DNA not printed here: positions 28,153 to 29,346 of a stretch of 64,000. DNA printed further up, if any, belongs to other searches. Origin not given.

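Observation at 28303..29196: DUF4338 domain recurrently coupled to unrelated transposases (a passenger in an IS66-family element, and an N-terminal fusion to an ISAs1-family transposase)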

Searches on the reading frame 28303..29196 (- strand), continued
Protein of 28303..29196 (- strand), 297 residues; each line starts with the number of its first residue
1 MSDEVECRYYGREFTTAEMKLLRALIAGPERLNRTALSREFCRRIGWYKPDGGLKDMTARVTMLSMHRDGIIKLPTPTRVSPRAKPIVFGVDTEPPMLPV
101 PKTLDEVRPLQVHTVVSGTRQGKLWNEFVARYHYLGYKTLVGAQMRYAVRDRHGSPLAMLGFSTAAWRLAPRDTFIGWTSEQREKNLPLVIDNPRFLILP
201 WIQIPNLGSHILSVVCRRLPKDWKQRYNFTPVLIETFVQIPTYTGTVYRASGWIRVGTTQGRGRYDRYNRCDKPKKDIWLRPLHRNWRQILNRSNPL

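Call 40: find_related_loci(query=A2, collection=genome_contigs, flank=6000)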
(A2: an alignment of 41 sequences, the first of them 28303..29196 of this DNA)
Query A2 (297 aa) in genome_contigs; peptide patterns used: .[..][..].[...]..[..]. (x = any residue, [..] = any of these).
596 stretches matched a pattern (row limit reached: there are more); 588 encode a relative of the query (tblastn E <= 1e-3); the best 80 are kept; 80 distinct loci.
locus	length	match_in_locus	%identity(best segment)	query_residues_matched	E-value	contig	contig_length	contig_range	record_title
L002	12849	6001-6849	55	8-292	4e-101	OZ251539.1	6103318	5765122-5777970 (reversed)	MAG: Alphaproteobacteria bacterium isolate efdf64b3-afa9-4fb8-9792-56cfcde380f9 genome assembly, chromosome: 1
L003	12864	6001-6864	51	8-293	4e-96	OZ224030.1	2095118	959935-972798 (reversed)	MAG: Bryobacterales bacterium isolate 7c2e36ee-14bd-451a-b5bf-70b98c7e11c2 genome assembly, chromosome: 1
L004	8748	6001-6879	51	1-291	1e-89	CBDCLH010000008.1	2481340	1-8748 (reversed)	MAG: Bryobacterales bacterium isolate e5bdc283-2042-4f5e-8736-16045c4cf6f5 genome assembly, contig: contig_8, whole geno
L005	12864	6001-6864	51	8-293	2e-89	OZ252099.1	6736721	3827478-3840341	MAG: Bryobacterales bacterium isolate dc448f75-7b3f-414d-b321-0b274a23c026 genome assembly, chromosome: 1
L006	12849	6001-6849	48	8-294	2e-84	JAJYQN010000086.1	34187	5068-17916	MAG: Proteobacteria bacterium isolate DS4.bin33 NODE_1178_length_34187_cov_6.382678, whole genome shotgun sequence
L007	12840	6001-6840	48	9-291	2e-84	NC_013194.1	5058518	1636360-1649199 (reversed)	Candidatus Accumulibacter phosphatis, complete sequence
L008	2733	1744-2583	48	8-291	2e-85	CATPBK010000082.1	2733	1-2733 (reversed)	MAG: Candidatus Dormibacteraeota bacterium isolate S89_Bin_13 genome assembly, contig: S89_000000035556, whole genome sh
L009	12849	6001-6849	49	9-293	5e-84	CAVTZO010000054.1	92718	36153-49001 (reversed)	MAG: uncultured beta proteobacterium isolate MFD04570.bin.3.19 genome assembly, contig: contig_252407, whole genome shot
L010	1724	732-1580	47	5-291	1e-88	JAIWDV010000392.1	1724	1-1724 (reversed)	MAG: Bacteroidales bacterium isolate SFP3_RS_13_14 NODE_62104_length_1724_cov_1.155291, whole genome shotgun sequence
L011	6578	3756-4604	46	8-291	1e-83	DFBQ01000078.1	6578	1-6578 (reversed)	MAG TPA_asm: Deltaproteobacteria bacterium UBA3076 UBA3076_contig_5879, whole genome shotgun sequence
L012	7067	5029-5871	46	11-293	3e-83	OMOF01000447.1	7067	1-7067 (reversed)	Desulfosporosinus sp. SbF1 strain Peat soil MAG SbF1 genome assembly, contig: SBF1_Contig_500, whole genome shotgun sequ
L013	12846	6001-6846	49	9-293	4e-83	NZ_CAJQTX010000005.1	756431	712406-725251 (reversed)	MAG: Candidatus Accumulibacter sp. ACC003 isolate ACC003_d322, whole genome shotgun sequence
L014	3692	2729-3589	47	6-293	2e-83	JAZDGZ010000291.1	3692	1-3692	MAG: Pseudomonadota bacterium isolate MEGAHIT-group-0.292 k141_16138353, whole genome shotgun sequence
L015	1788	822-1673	47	5-292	4e-87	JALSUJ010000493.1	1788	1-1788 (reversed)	MAG: Gammaproteobacteria bacterium isolate S010_maxbin2_scaf2bin.015_VB S010_NODE_54916_length_1788_cov_1.562914, whole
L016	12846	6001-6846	48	9-293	2e-82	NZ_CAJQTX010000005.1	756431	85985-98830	MAG: Candidatus Accumulibacter sp. ACC003 isolate ACC003_d322, whole genome shotgun sequence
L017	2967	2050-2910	47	3-291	3e-83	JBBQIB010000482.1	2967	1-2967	MAG: Burkholderiales bacterium isolate Co_metawrap_853 Cmw_853_k141_6516068_length_2967_cov_19.5471, whole genome shotgu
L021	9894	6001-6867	44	1-291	9e-82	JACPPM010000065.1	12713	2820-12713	MAG: Acidobacteria bacterium isolate NC_groundwater_627_Ag_B-0.1um_62_56 B_1_S1_Biohub_coassembly_k141_905075, whole gen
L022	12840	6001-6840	49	8-291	8e-82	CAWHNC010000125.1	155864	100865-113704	MAG: Nitrospirota bacterium isolate MFD04752.bin.1.93 genome assembly, contig: contig_9614, whole genome shotgun sequenc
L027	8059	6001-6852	47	5-291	2e-80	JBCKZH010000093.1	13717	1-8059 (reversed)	Vicinamibacterales bacterium isolate SLM_MC1B_68-P02 Node_93_length_13717_cov_87.416619, whole genome shotgun sequence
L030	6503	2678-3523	47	8-292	5e-80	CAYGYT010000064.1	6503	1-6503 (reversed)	MAG TPA_asm: uncultured Eubacteriales bacterium isolate ERP119294_co1_304 genome assembly, contig: NODE_17861_length_650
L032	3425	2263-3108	45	8-291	6e-80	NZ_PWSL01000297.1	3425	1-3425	MAG: Desulfonatronospira sp. isolate CSSed11_143 CS-Sed11-C71824, whole genome shotgun sequence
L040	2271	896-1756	46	2-291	9e-80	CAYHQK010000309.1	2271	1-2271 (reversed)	MAG TPA_asm: uncultured Nitrospira sp. isolate ERP119705_co14_26 genome assembly, contig: NODE_128260_length_2271_cov_11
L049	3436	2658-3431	48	9-267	9e-76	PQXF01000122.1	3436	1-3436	MAG: Candidatus Methanogaster sp. isolate E20ANME2 NODE_124_length_3436_cov_104.249, whole genome shotgun sequence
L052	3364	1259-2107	45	8-291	5e-75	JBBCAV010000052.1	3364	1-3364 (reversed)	Bdellovibrionota bacterium FG-2 24156C00052.1, whole genome shotgun sequence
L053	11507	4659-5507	46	4-292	3e-74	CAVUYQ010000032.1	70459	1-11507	MAG: uncultured delta proteobacterium isolate MFD05684.bin.2.118 genome assembly, contig: contig_85614, whole genome sho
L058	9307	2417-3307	41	1-295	5e-73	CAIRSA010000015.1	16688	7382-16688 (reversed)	MAG: uncultured Acidobacteriia bacterium isolate Umea1_bin-0121 genome assembly, contig: bin-0121:015/588, whole genome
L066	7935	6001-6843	42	11-291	1e-68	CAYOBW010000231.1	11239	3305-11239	MAG TPA_asm: uncultured Victivallales bacterium isolate SRP272421_co2_758 genome assembly, contig: NODE_20594_length_112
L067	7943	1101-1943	40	11-291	8e-69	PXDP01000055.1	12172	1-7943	MAG: PVC group bacterium isolate T3Sed10_339R1 T3-Sed10-C11909, whole genome shotgun sequence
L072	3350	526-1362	41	2-283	1e-67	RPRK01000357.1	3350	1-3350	MAG: Burkholderiales bacterium isolate metabat2.802 metabat2.802_Contig_1075203, whole genome shotgun sequence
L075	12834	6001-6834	40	11-291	4e-67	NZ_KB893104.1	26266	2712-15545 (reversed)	Desulfobacter curvatus DSM 3379 B147DRAFT_scaffold_72.73, whole genome shotgun sequence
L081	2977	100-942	39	11-291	5e-67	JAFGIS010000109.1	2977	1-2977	MAG: Polyangiaceae bacterium isolate Zod_Metabat.23 k87_2231487, whole genome shotgun sequence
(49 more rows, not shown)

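Call 41: fold_search(model_id=the predicted structure, library=pdb)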
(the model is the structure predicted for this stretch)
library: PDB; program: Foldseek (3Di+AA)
matches with E <= 10: 382; with E <= 0.001: 78
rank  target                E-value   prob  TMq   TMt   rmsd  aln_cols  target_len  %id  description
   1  9j3c_B                6.9e-05  1.00  0.39  0.17   8.0       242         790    7  Cryo-EM structure of NAT10 with Co-enzyme A (released 2025-04-23)
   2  6cx8_B                7.3e-05  1.00  0.31  0.51   7.4       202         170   10  Crystal structure of spermidine/spermine N-acetyltransferase SpeG from Vibrio cholerae in complex with manganese ions. (released 2018-04-18)
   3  7kwh_A                8.7e-05  1.00  0.32  0.53   6.5       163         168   10  Spermidine N-acetyltransferase SpeG K23-Y30 chimera from Vibrio cholerae and hSSAT (released 2020-12-16)
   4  4jjx_A                9.2e-05  1.00  0.33  0.52   7.5       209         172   10  Dodecameric structure of spermidine N-acetyltransferase SpeG from Vibrio cholerae O1 biovar eltor (released 2013-04-03)
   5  7kwq_C                9.7e-05  1.00  0.30  0.48   6.5       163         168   10  Spermidine N-acetyltransferase SpeG R149-K152 chimera from Vibrio cholerae and hSSAT (released 2020-12-16)
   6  5jpq_i                1.0e-04  1.00  0.39  0.20   5.5       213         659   13  Cryo-EM structure of the 90S pre-ribosome (released 2016-07-27)
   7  9j3c_A                1.0e-04  1.00  0.37  0.16  10.5       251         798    9  Cryo-EM structure of NAT10 with Co-enzyme A (released 2025-04-23)
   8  7kx2_A                1.1e-04  1.00  0.34  0.56   7.1       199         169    8  Spermidine N-acetyltransferase SpeG F149A mutant from Vibrio cholerae (released 2020-12-16)
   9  7kwj_B                1.2e-04  1.00  0.33  0.57   8.7       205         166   10  Spermidine N-acetyltransferase SpeG K23-Q34 chimera from Vibrio cholerae and hSSAT (released 2020-12-16)
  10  4jly_C                1.3e-04  1.00  0.34  0.56   7.1       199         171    8  Dodecameric structure of spermidine N-acetyltransferase from Vibrio cholerae (released 2013-04-03)
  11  8wmb                  1.3e-04  1.00  0.28  0.37  10.6       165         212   12  Crystal Structure of Drosophila melanogaster D46A Dopamine N-Acetyltransferase in Complex with Acetyl-CoA (released 2024-10-02)
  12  5cnp_A                1.4e-04  1.00  0.34  0.56   6.8       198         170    8  X-ray crystal structure of Spermidine n1-acetyltransferase from Vibrio cholerae. (released 2015-07-29)
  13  6cx8_A                1.4e-04  1.00  0.34  0.55   7.2       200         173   10  Crystal structure of spermidine/spermine N-acetyltransferase SpeG from Vibrio cholerae in complex with manganese ions. (released 2018-04-18)
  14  5cnp_D                1.4e-04  1.00  0.34  0.54   7.5       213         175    9  X-ray crystal structure of Spermidine n1-acetyltransferase from Vibrio cholerae. (released 2015-07-29)
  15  7kx3_B                1.4e-04  1.00  0.33  0.53   7.1       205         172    9  SpeG Spermidine N-acetyltransferase F149G mutant from Vibrio cholerae (released 2020-12-16)
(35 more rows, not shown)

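Call 46: search_protein_families(library=pfam, proteins=[L003:4717-5844:+, L014:1105-2715:+, L021:6869-8494:+, L027:4284-5987:+, L030:1658-3529:+, L030:3743-5440:+, L032:637-2256:+, L040:3-887:+, L052:22-948:+, L058:476-2332:+], max_evalue=0.001)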
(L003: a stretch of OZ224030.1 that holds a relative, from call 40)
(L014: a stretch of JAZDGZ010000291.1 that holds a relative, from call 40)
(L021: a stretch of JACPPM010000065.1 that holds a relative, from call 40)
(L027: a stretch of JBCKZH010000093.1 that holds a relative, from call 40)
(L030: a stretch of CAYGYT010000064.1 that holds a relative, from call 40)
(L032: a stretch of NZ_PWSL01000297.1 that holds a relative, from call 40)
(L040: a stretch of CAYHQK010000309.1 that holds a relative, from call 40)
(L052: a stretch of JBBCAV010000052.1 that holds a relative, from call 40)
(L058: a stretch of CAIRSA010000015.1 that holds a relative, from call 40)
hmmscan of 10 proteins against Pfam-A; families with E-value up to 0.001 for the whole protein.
L003:4717-5844:+ (375 aa): 14 families
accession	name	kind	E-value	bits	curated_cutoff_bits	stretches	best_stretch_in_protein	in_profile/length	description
PF07719.23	TPR_2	-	1.4e-13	50.2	27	1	212-243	1-32/34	Tetratricopeptide repeat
PF13371.12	TPR_9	-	5.3e-12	46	35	2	192-243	9-60/73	Tetratricopeptide repeat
PF13181.12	TPR_8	-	1.2e-10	41.1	25.7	1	212-243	1-32/34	Tetratricopeptide repeat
PF00515.34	TPR_1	-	6.2e-10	38.9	27.8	1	212-243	1-32/34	Tetratricopeptide repeat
PF13428.12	TPR_14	-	3.4e-08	33.8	23.5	1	213-243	2-32/44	Tetratricopeptide repeat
PF13414.12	TPR_11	-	3.8e-08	33.3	26.8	0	200-226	16-42/42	TPR repeat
PF13432.12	TPR_16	-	7.9e-08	33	32.7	1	198-244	17-63/65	Tetratricopeptide repeat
PF13424.12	TPR_12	-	1.9e-07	31.6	30.1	0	212-241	45-74/77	Tetratricopeptide repeat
PF13176.12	TPR_7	-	2.1e-07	30.9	27.9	0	214-242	1-31/36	Tetratricopeptide repeat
PF13431.12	TPR_17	-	3.4e-07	30.4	24.4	0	202-232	3-33/34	Tetratricopeptide repeat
PF14559.12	TPR_19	-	6.7e-06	26.8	25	0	199-244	12-57/68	Tetratricopeptide repeat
PF23914.1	TPR_CcmH_CycH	-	0.00015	22.1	42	0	191-243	29-81/158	Cytochrome c-type biogenesis protein H TPR domain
PF13174.12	TPR_6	-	0.00037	21.4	26.3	0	213-243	1-31/33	Tetratricopeptide repeat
PF13429.12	TPR_15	-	0.00063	19.7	26.2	0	186-309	121-239/280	Tetratricopeptide repeat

L014:1105-2715:+ (536 aa): 1 family
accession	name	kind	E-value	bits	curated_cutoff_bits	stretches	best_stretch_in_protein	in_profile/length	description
PF03050.20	DDE_Tnp_IS66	-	1.2e-18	68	23.1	1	363-488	147-281/284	Transposase IS66 family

L021:6869-8494:+ (541 aa): 1 family
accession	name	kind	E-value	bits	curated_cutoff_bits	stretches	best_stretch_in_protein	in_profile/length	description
PF03050.20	DDE_Tnp_IS66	-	4.3e-43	148.2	23.1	1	192-481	6-282/284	Transposase IS66 family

L027:4284-5987:+ (567 aa): 1 family
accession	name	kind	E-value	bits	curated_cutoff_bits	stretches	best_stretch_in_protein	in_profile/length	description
PF01609.27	DDE_Tnp_1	-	1.7e-08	34.9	23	1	191-478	9-198/200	Transposase DDE domain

L030:1658-3529:+ (623 aa): 1 family
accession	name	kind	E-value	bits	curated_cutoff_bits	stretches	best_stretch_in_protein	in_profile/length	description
PF14236.12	DruA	-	3.7e-45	154.8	27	1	400-599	4-227/297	Druantia protein DruA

L030:3743-5440:+ (565 aa): 1 family
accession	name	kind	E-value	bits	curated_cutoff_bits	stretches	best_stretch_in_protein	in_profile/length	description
PF01609.27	DDE_Tnp_1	-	1.5e-08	35.1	23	1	201-476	20-198/200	Transposase DDE domain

L032:637-2256:+ (539 aa): 1 family
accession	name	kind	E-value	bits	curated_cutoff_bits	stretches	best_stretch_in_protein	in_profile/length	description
PF03050.20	DDE_Tnp_IS66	-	3.1e-15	56.8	23.1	1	364-490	147-282/284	Transposase IS66 family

L040:3-887:+ (294 aa): 1 family
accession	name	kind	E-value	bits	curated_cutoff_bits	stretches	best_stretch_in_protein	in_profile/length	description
PF03050.20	DDE_Tnp_IS66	-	1.5e-11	44.7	23.1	1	104-241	129-281/284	Transposase IS66 family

L052:22-948:+ (308 aa): 3 families
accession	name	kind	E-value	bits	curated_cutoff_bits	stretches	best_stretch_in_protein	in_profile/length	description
PF12146.15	Hydrolase_4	-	2.5e-13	50.3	27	1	44-270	25-224/239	Serine aminopeptidase, S33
PF12697.13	Abhydrolase_6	-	2.1e-08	35.5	26.3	1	45-184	22-136/217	Alpha/beta hydrolase family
PF00561.26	Abhydrolase_1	-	2.2e-08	34.5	25.8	1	45-150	22-122/245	alpha/beta hydrolase fold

L058:476-2332:+ (618 aa): 2 families
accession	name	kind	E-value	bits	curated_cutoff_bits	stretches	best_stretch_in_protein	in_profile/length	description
PF00920.27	ILVD_EDD_N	-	4.1e-131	437.3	27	1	34-360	1-315/316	Dihydroxy-acid/6-phosphogluconate dehydratase N-terminal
PF24877.1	ILV_EDD_C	-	1.9e-72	243.1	27.7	1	409-609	2-191/191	Dihydroxy-acid/6-phosphogluconate dehydratase C-terminal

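Call 47: search_protein_families(library=pfam, proteins=[L058:3357-5357:+, L066:3568-5691:+, L075:6907-8307:+, L022:6849-8426:+, L053:5519-7081:+, L067:1943-3442:+, L081:1295-2977:+, L049:820-2067:-, L072:1842-3047:-, L017:732-1622:+], max_evalue=0.001)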
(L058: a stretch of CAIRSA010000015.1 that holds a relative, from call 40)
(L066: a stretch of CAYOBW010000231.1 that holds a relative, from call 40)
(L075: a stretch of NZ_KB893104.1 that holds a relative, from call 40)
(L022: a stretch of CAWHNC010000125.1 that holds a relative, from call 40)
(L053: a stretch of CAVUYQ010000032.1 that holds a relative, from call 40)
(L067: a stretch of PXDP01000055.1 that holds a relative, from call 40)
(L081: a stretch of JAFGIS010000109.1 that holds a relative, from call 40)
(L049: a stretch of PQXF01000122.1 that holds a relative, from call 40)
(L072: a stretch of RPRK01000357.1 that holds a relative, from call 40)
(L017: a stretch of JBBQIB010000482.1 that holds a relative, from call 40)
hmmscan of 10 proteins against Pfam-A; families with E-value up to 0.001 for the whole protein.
L058:3357-5357:+ (666 aa): 0 families

L066:3568-5691:+ (707 aa): 9 families
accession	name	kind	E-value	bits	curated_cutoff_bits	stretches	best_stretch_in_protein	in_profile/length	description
PF07694.17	5TM-5TMR_LYT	-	1.1e-23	84.1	24.6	1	30-182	13-166/169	5TMR of 5TMR-LYT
PF02518.31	HATPase_c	-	1.4e-20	74.3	26.4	1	444-563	2-108/111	Histidine kinase-, DNA gyrase B-, and HSP90-like ATPase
PF00072.30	Response_reg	-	5.3e-19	68.9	30.2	1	588-699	1-110/111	Response regulator receiver domain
PF08447.18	PAS_3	-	5.3e-15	55.9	25.6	1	222-304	2-85/89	PAS fold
PF13426.13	PAS_9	-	1.1e-08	35.7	27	1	220-313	11-103/103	PAS domain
PF00989.32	PAS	-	1.8e-08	34.8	22.6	1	202-308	3-110/113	PAS fold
PF00512.31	HisKA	-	3.9e-08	33.7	26.9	1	338-400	3-64/66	His Kinase A (phospho-acceptor) domain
PF08448.16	PAS_4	-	8.3e-07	29.7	23.1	1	223-316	19-110/110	PAS fold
PF13188.13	PAS_8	-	9.4e-05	22.6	21.8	0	201-252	2-54/65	PAS domain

L075:6907-8307:+ (466 aa): 0 families

L022:6849-8426:+ (525 aa): 2 families
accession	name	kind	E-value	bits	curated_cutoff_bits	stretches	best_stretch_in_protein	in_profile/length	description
PF03050.20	DDE_Tnp_IS66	-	1.2e-46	159.8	23.1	1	185-471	7-283/284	Transposase IS66 family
PF13817.11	DDE_Tnp_IS66_C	-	0.00016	22.3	30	1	478-496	1-19/39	IS66 C-terminal element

L053:5519-7081:+ (520 aa): 1 family
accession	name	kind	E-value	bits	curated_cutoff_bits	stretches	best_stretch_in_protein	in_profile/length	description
PF03050.20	DDE_Tnp_IS66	-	4.6e-55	187.5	23.1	1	174-465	4-282/284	Transposase IS66 family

L067:1943-3442:+ (499 aa): 3 families
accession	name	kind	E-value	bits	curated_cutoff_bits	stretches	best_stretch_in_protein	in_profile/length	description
PF03050.20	DDE_Tnp_IS66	-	5.2e-53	180.7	23.1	1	180-460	2-283/284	Transposase IS66 family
PF20042.4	DUF6444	-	7.3e-20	71.8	27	1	31-104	22-83/85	Family of unknown function (DUF6444)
PF13005.12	zf-IS66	-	6.7e-08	33.3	27.3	1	121-164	3-45/46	zinc-finger binding domain of transposase IS66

L081:1295-2977:+ (561 aa): 2 families
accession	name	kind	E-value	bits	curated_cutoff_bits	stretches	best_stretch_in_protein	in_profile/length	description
PF13517.12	FG-GAP_3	-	1.5e-09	38.8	26.9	1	485-543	1-60/61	FG-GAP-like repeat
PF01839.29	FG-GAP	-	1.2e-06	28.7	22.1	0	479-496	3-20/37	FG-GAP repeat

L049:820-2067:- (415 aa): 1 family
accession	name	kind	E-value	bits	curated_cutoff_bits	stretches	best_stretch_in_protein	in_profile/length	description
PF01609.27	DDE_Tnp_1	-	1.8e-25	90.3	23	1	118-327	4-200/200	Transposase DDE domain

L072:1842-3047:- (401 aa): 0 families

L017:732-1622:+ (296 aa): 0 families

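Call 51: find_encoding_contigs(protein=P0001, flank=5000, max_places=6)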
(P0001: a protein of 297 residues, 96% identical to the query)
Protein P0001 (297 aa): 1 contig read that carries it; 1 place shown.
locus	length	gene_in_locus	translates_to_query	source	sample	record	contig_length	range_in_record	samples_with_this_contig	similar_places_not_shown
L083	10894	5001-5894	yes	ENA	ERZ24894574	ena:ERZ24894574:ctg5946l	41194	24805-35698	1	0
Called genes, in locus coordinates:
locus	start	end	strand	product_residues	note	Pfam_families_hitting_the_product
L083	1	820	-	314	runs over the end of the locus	PF05598:DUF772, PF01609:DDE_Tnp_1, PF13612:DDE_Tnp_1_3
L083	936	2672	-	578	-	PF01609:DDE_Tnp_1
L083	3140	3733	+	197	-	-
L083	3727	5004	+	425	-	PF03050:DDE_Tnp_IS66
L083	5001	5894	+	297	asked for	PF14236:DruA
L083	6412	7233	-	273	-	PF01391:Collagen, PF00353:HemolysinCabind (weak)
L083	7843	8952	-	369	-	PF01180:DHO_dh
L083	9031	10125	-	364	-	PF01926:MMR_HSR1, PF02421:FeoB_N, PF06071:YchF-GTPase_C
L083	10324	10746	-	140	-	-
